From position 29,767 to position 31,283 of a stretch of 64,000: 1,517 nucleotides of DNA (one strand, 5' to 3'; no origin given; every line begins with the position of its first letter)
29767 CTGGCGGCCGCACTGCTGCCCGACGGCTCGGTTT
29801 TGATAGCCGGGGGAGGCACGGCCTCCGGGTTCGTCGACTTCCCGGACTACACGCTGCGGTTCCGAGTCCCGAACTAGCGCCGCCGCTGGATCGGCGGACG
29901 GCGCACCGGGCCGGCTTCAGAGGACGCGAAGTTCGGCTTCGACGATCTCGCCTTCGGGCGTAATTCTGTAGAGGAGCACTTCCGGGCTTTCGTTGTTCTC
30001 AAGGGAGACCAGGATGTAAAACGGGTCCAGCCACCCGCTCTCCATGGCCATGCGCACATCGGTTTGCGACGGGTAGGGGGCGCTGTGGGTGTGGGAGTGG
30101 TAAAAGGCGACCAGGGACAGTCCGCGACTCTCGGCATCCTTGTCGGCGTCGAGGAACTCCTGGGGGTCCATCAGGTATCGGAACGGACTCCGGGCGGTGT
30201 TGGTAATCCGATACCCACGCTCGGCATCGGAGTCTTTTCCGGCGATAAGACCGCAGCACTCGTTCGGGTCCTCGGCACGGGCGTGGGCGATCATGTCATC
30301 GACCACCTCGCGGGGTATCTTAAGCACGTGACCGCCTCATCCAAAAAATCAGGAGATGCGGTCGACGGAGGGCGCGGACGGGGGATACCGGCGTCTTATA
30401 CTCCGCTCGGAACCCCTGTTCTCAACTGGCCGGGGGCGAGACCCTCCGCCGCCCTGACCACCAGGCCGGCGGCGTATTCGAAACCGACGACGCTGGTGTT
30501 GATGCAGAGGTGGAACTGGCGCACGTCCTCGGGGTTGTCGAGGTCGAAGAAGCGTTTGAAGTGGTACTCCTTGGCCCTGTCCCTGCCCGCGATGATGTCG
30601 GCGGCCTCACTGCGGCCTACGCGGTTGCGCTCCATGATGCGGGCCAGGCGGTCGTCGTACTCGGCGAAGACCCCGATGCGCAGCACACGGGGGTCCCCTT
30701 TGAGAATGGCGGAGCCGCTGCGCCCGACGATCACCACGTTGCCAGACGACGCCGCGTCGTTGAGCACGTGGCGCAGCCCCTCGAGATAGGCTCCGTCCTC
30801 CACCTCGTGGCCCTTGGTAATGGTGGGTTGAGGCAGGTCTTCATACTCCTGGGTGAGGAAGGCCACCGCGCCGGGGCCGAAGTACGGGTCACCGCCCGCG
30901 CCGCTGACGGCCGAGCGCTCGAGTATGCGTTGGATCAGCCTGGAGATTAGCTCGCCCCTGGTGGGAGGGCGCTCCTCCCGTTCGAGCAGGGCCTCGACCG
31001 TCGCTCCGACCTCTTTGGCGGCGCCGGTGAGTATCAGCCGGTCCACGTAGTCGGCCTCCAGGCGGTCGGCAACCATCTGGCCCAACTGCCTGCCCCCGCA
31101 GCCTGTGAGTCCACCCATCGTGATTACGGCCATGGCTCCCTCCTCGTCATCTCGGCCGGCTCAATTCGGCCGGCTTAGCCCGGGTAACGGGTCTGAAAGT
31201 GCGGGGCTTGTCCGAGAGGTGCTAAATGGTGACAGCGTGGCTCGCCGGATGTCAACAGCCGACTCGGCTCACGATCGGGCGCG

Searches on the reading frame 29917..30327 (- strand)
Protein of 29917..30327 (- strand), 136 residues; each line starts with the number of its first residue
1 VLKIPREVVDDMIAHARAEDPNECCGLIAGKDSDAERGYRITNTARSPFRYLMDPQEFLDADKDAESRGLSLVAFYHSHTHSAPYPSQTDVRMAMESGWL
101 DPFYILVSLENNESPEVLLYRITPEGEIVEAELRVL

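Call 4: search_protein_families(library=pfam, proteins=[window:29917-30327:-], max_evalue=0.01)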
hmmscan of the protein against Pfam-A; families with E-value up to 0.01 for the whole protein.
window:29917-30327:- (136 aa): 2 families
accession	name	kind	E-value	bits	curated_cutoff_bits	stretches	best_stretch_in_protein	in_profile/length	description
PF14464.11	Prok-JAB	-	5.9e-26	91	25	1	6-111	2-104/114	Prokaryotic homologs of the JAB domain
PF01398.27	JAB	-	1.1e-05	25.7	22.5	1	3-93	7-107/117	JAB1/Mov34/MPN/PAD-1 ubiquitin protease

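Call 5: search_protein_families(library=ncbifam, proteins=[window:29917-30327:-], max_evalue=0.01)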
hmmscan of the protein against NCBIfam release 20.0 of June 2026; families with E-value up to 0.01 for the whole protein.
window:29917-30327:- (136 aa): 1 family
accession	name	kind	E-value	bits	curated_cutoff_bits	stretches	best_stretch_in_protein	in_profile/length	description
NF041370.1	desamp_Halo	equivalog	1e-22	80.5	130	1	2-112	1-114/133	desampylase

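Call 56: search_solved_structures(query=window:29917-30327:-, max_evalue=0.001, show_alignments=1)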
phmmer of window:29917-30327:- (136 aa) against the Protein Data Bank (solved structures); distinct sequences matched with E-value up to 0.001: 4.
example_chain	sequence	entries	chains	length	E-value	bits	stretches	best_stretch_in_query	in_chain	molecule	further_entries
2kks_A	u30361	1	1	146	2.8e-17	66.2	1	2-126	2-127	Uncharacterized protein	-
5lda_A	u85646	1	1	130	4.6e-10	42.9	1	20-93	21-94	JAMM1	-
5ld9_A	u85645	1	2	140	5.3e-10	42.7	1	20-93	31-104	JAMM1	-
2kcq_A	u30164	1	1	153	8e-09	38.8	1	4-125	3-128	Mov34/MPN/PAD-1 family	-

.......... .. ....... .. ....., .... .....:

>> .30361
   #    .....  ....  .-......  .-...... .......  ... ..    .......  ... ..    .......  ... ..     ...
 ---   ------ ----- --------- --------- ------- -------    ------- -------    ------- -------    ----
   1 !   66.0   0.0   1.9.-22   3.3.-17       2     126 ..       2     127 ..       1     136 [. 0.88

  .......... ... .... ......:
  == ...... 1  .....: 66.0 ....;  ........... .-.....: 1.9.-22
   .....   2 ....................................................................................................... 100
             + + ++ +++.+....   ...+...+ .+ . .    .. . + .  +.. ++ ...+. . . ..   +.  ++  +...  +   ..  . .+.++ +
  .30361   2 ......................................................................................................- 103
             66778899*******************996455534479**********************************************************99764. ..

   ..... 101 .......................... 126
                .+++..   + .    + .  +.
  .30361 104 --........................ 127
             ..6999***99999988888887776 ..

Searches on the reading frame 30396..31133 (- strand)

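Call 4: search_protein_families(library=pfam, proteins=[window:30396-31133:-], max_evalue=0.01)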
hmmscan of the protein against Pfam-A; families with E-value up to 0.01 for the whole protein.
window:30396-31133:- (245 aa): 1 family
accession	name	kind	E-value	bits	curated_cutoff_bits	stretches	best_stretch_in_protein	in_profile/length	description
PF13189.12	Cytidylate_kin2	-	5.8e-33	115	28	1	3-214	1-175/176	Cytidylate kinase-like family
